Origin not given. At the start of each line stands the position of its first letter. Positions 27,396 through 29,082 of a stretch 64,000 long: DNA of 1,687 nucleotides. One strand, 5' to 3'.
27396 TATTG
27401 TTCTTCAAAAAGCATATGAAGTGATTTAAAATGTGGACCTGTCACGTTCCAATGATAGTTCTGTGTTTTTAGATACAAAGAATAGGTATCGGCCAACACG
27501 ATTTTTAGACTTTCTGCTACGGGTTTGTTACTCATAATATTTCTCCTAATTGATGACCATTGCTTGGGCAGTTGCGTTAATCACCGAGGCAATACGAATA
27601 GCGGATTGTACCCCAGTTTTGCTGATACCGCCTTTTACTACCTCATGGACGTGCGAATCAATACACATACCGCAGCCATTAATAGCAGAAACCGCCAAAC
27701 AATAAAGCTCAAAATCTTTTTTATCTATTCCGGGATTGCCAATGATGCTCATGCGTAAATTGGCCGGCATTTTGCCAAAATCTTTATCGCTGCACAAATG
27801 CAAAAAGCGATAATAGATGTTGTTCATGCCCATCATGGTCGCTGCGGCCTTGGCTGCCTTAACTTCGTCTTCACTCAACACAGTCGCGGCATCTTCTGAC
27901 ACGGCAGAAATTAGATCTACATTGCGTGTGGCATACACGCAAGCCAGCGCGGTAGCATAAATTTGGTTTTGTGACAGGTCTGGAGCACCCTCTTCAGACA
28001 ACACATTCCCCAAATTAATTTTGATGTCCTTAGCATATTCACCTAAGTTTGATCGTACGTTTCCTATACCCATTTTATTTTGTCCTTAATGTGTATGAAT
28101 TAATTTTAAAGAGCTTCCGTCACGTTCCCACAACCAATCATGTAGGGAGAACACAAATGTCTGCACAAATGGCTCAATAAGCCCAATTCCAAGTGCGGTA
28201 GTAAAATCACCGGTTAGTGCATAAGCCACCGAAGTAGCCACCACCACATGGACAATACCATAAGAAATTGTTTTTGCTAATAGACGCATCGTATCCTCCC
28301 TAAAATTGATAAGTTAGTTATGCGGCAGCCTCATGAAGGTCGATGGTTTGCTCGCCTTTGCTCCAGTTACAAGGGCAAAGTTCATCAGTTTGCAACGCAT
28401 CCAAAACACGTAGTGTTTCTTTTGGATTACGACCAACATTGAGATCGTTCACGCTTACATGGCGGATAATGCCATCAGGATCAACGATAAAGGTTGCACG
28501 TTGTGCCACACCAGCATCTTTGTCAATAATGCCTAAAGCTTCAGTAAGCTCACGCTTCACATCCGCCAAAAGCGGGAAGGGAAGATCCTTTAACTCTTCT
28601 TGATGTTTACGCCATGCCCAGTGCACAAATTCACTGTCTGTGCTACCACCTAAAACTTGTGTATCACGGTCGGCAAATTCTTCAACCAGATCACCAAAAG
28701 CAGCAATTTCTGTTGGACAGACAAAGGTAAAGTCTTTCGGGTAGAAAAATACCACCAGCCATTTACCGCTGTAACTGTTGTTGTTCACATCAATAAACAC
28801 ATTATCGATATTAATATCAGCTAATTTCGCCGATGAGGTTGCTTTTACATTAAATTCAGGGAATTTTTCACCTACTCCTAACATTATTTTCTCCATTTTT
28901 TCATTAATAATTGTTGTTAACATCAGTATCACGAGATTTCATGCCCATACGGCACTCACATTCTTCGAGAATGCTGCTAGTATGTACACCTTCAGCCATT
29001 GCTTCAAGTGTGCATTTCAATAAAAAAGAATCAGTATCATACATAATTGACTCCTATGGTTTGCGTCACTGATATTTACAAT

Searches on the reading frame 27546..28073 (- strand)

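Call 20: search_protein_families(library=pfam, proteins=[window:27546-28073:-], max_evalue=0.001)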
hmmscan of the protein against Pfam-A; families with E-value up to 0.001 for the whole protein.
window:27546-28073:- (175 aa): 1 family
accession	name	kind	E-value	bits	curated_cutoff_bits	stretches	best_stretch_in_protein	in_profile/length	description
PF02627.25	CMD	-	4.4e-14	52.7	23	1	98-172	2-76/84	Carboxymuconolactone decarboxylase family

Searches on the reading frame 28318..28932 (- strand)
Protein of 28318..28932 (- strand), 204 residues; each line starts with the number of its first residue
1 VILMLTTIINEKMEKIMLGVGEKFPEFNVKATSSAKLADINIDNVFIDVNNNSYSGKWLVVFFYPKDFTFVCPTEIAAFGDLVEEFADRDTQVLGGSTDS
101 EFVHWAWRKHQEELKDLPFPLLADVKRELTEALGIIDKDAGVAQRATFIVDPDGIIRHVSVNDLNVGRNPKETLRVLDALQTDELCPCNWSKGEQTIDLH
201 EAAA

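Call 20: search_protein_families(library=pfam, proteins=[window:28318-28932:-], max_evalue=0.001)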
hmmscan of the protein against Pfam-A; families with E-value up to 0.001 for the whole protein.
window:28318-28932:- (204 aa): 2 families
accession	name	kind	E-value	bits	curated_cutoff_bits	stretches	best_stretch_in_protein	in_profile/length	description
PF00578.27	AhpC-TSA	-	7.4e-37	126.5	26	1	20-159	1-124/124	AhpC/TSA family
PF08534.16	Redoxin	-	5.3e-16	59.2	26.6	1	20-169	2-140/148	Redoxin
